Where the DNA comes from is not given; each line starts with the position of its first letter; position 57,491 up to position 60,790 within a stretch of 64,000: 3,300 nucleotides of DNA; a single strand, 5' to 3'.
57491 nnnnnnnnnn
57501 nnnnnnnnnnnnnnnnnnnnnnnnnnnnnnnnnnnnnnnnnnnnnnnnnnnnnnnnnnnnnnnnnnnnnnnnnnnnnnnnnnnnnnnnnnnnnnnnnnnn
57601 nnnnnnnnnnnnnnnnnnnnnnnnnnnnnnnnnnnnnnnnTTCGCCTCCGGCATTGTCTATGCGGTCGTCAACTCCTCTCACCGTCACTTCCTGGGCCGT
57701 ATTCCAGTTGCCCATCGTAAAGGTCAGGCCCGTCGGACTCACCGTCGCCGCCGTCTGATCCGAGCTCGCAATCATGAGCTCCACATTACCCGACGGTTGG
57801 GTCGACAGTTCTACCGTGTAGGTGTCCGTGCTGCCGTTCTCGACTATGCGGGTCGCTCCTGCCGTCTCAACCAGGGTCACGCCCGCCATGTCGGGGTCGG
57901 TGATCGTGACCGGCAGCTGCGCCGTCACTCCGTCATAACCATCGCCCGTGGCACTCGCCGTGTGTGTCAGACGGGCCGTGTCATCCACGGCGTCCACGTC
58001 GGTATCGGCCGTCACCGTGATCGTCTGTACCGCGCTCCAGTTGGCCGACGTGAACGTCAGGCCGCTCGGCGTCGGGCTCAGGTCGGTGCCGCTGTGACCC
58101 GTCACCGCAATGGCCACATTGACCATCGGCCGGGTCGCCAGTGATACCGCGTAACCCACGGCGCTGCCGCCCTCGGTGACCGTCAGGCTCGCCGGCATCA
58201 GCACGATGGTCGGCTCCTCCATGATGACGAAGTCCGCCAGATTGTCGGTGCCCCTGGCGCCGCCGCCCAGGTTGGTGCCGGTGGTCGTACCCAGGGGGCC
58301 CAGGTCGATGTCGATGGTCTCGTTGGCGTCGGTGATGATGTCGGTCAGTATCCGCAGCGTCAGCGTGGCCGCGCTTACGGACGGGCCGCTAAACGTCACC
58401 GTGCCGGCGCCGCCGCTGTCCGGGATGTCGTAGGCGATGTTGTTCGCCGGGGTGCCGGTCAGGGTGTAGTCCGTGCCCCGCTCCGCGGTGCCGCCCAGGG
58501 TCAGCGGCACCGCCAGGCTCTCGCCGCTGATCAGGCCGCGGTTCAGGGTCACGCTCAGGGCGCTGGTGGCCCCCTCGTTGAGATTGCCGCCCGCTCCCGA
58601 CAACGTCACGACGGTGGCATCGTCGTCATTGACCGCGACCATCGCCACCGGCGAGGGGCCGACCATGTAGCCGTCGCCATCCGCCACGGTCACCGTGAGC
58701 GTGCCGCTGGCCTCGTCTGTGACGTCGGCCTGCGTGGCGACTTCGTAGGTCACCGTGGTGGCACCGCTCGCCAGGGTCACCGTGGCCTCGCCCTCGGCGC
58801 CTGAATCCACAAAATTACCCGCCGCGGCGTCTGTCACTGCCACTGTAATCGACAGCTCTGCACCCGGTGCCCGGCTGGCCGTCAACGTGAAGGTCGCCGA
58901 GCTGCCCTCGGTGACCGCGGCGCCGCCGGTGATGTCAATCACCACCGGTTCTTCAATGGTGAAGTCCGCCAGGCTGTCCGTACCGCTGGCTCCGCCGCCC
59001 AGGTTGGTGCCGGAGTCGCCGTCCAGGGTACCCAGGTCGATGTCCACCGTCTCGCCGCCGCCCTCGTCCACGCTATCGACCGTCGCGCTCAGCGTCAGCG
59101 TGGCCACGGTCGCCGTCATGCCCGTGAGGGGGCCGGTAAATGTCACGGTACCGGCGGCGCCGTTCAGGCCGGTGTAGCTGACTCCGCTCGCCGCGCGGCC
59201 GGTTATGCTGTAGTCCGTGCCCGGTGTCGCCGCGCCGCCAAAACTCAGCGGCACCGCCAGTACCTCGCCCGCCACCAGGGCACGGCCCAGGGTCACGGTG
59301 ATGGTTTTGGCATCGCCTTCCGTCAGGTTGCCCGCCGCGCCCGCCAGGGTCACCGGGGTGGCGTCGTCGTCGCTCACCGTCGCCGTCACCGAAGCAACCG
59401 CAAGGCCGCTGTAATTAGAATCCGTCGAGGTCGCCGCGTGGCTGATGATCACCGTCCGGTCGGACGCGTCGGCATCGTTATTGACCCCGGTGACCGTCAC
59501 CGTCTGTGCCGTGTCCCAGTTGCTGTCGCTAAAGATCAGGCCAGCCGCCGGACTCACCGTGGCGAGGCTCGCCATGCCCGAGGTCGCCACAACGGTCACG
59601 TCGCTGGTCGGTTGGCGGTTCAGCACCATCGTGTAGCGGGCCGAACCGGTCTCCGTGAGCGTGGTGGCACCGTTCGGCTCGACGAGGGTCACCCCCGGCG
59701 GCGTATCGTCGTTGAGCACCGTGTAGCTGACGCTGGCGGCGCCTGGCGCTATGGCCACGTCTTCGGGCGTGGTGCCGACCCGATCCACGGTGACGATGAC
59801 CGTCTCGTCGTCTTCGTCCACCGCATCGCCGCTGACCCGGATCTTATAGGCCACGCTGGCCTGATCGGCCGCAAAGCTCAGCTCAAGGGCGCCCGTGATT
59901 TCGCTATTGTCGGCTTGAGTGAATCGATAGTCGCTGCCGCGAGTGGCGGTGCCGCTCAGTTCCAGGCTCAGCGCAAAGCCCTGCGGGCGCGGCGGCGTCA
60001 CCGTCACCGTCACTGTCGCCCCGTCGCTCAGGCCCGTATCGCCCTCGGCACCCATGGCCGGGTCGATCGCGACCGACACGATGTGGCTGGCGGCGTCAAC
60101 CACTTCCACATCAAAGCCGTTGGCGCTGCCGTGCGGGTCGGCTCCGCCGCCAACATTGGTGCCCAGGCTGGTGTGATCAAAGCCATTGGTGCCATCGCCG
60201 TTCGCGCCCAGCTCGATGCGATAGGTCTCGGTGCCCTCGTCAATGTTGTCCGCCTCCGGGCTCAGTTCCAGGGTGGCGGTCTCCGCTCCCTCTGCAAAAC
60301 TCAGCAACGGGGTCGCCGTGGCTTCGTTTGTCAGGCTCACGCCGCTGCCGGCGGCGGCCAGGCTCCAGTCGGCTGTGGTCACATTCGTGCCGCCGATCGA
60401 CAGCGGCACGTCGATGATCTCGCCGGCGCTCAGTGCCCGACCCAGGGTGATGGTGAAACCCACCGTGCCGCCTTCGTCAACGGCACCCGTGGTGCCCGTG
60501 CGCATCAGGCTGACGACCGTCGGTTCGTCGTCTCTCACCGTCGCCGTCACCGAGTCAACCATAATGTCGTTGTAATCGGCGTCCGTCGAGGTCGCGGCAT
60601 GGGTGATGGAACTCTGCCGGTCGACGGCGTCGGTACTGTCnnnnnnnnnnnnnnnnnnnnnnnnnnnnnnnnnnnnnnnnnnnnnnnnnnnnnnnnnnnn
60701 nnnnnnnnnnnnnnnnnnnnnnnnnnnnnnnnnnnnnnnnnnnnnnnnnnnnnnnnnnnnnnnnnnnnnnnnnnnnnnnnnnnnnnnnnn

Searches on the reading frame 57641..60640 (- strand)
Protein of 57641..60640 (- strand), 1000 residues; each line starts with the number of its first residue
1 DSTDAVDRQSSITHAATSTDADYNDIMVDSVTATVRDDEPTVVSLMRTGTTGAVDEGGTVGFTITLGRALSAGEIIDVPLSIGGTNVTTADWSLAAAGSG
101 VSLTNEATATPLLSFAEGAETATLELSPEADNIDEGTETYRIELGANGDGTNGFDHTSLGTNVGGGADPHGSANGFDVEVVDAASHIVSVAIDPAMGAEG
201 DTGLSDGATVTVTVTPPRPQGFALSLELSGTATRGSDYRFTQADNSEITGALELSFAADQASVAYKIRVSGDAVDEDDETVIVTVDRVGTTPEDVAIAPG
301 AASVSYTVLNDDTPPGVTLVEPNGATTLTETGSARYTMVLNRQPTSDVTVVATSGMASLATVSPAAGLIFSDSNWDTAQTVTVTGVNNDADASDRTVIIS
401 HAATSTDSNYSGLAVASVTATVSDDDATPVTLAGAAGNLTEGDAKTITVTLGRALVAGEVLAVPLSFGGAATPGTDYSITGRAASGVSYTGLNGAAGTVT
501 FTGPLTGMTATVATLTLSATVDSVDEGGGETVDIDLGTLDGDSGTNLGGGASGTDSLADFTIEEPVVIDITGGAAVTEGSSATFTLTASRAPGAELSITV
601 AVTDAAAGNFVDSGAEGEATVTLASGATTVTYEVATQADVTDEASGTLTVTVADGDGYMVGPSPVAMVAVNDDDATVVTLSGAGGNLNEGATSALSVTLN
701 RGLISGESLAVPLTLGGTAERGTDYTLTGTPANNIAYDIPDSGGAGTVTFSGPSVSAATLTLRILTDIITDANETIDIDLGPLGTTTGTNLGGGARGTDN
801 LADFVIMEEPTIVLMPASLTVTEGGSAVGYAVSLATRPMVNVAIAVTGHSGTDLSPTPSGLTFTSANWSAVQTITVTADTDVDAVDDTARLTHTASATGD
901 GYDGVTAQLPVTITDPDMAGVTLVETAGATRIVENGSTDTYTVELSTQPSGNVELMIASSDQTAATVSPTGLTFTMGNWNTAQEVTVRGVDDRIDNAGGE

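Call 79: search_protein_families(library=pfam, proteins=[window:57641-60640:-], max_evalue=0.01)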
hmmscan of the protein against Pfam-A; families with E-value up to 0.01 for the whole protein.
window:57641-60640:- (1000 aa): 1 family
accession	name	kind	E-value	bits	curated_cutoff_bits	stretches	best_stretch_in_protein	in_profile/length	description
PF03160.20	Calx-beta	-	1.2e-09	38.6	27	1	229-304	47-113/119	Calx-beta domain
